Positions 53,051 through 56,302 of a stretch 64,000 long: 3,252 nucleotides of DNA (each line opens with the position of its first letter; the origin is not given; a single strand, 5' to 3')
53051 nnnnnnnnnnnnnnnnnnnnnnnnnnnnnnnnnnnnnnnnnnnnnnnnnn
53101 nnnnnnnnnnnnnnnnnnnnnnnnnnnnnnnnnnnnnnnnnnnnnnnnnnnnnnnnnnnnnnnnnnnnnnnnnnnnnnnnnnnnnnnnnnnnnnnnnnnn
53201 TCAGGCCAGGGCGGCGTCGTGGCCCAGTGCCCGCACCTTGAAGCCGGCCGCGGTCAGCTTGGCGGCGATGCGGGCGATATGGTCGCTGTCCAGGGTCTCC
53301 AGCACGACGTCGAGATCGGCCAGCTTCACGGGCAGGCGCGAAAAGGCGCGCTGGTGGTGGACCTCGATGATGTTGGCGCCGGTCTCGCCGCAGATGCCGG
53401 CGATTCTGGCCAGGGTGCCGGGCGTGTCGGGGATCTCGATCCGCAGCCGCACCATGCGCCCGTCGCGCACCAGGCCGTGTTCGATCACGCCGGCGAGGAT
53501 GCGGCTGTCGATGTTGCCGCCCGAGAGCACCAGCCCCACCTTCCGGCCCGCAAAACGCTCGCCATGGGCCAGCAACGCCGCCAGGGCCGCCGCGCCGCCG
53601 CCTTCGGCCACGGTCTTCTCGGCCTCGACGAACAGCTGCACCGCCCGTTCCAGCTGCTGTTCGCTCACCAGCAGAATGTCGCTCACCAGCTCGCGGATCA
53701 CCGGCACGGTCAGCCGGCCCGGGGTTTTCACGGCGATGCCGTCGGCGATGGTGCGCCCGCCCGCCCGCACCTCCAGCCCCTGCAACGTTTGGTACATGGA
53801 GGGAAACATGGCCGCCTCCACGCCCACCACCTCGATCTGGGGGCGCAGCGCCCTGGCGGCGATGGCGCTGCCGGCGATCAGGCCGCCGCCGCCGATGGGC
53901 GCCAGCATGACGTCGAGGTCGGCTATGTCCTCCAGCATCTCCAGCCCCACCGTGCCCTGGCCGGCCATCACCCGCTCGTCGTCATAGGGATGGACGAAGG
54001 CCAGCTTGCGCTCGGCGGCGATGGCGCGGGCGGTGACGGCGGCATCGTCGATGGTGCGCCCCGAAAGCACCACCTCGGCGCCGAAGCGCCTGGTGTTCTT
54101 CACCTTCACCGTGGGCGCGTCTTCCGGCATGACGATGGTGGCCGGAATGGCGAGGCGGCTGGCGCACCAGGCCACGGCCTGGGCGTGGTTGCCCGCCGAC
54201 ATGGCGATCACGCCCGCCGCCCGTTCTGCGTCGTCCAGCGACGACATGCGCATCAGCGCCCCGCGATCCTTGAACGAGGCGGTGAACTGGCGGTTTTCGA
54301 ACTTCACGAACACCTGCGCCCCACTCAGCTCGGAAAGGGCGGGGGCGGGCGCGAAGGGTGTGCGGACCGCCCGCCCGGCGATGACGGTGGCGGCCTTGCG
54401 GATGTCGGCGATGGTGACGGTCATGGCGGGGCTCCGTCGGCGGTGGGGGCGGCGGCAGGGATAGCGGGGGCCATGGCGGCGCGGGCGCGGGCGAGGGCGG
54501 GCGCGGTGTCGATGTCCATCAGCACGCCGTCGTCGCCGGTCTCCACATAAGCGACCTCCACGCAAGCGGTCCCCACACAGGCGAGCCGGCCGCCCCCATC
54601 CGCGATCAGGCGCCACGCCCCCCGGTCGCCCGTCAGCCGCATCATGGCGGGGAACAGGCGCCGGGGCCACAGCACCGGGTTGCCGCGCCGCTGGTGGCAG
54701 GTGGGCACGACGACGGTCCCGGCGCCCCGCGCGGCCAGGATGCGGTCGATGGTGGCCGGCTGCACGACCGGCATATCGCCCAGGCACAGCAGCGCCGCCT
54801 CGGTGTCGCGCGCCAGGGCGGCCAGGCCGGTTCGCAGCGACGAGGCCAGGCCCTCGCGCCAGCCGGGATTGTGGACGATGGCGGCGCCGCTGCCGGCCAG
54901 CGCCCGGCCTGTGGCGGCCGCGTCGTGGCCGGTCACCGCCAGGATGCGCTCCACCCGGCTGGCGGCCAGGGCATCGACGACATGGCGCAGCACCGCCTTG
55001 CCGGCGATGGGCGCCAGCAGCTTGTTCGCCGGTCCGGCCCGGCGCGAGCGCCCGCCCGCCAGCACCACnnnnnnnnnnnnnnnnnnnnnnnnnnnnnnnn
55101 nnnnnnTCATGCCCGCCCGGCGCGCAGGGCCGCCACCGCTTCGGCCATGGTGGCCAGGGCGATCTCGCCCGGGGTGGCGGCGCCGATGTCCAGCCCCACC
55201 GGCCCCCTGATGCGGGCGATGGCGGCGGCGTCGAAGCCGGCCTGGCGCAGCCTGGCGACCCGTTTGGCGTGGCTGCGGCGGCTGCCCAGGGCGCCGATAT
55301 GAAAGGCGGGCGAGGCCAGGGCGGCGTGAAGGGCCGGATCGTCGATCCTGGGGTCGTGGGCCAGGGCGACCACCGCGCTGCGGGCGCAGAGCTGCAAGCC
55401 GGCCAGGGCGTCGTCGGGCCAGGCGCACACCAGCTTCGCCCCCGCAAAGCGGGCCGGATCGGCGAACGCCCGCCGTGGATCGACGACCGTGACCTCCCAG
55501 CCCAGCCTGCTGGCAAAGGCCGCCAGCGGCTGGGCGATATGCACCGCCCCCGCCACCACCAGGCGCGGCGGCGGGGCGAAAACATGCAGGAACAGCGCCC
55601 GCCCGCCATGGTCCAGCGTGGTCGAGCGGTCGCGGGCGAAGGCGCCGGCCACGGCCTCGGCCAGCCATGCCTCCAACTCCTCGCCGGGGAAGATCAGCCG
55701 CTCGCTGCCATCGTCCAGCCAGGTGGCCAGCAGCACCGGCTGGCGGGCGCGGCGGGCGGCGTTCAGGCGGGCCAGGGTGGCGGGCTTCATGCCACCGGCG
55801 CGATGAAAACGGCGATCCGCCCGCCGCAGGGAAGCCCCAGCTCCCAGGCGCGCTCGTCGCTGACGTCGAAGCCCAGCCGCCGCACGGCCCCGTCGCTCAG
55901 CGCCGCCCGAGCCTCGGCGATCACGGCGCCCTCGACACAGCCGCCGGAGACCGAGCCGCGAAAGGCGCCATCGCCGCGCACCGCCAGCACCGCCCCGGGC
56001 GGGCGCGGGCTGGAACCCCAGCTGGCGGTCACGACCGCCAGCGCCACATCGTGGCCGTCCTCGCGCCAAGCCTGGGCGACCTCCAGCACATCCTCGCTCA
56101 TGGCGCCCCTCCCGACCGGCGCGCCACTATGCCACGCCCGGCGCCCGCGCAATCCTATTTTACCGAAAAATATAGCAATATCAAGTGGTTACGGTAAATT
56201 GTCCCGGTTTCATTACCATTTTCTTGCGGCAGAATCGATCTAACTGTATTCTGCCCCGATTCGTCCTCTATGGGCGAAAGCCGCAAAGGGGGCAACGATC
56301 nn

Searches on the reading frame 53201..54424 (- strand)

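Call 42: search_protein_families(library=pfam, proteins=[window:53201-54424:-], max_evalue=0.00001)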
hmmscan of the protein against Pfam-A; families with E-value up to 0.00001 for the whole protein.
window:53201-54424:- (407 aa): 2 families
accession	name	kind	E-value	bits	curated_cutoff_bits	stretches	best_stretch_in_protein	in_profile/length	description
PF00291.31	PALP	-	1.2e-74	251.7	35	1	21-302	7-295/295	Pyridoxal-phosphate dependent enzyme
PF01842.31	ACT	-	7.6e-08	32.4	27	1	326-390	2-61/66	ACT domain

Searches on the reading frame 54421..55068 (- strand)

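Call 42: search_protein_families(library=pfam, proteins=[window:54421-55068:-], max_evalue=0.00001)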
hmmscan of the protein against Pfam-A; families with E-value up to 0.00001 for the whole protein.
window:54421-55068:- (215 aa): 2 families
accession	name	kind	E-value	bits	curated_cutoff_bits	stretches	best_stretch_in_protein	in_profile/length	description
PF12804.13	NTP_transf_3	-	6.1e-39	134.2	27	1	2-157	3-156/160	MobA-like NTP transferase domain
PF01128.25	IspD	-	1.1e-07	32.3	27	1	3-116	6-119/221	2-C-methyl-D-erythritol 4-phosphate cytidylyltransferase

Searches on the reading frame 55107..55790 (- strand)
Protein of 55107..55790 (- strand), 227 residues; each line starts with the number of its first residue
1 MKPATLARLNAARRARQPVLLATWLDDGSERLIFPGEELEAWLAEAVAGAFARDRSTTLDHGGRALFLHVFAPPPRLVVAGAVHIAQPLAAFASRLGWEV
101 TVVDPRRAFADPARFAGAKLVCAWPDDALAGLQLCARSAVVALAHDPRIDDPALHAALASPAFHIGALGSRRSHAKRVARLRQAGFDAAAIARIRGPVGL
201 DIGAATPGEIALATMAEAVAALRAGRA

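Call 42: search_protein_families(library=pfam, proteins=[window:55107-55790:-], max_evalue=0.00001)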
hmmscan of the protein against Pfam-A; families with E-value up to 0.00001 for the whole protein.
window:55107-55790:- (227 aa): 1 family
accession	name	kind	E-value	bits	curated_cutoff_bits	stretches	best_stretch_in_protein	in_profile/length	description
PF13478.12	XdhC_C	-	8e-41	139.9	29.7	1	77-217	1-124/125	XdhC Rossmann domain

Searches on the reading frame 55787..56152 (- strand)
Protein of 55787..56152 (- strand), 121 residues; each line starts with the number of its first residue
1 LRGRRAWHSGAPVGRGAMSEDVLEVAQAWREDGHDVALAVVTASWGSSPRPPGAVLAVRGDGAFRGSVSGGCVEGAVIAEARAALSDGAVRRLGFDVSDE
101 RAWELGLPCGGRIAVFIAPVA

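Call 42: search_protein_families(library=pfam, proteins=[window:55787-56152:-], max_evalue=0.00001)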
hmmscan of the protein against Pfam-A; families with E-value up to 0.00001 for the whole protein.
window:55787-56152:- (121 aa): 1 family
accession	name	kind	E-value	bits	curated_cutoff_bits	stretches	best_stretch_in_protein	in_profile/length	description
PF02625.21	XdhC_CoxI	-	1.6e-23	82.9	24.3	1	29-93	1-65/68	XdhC and CoxI family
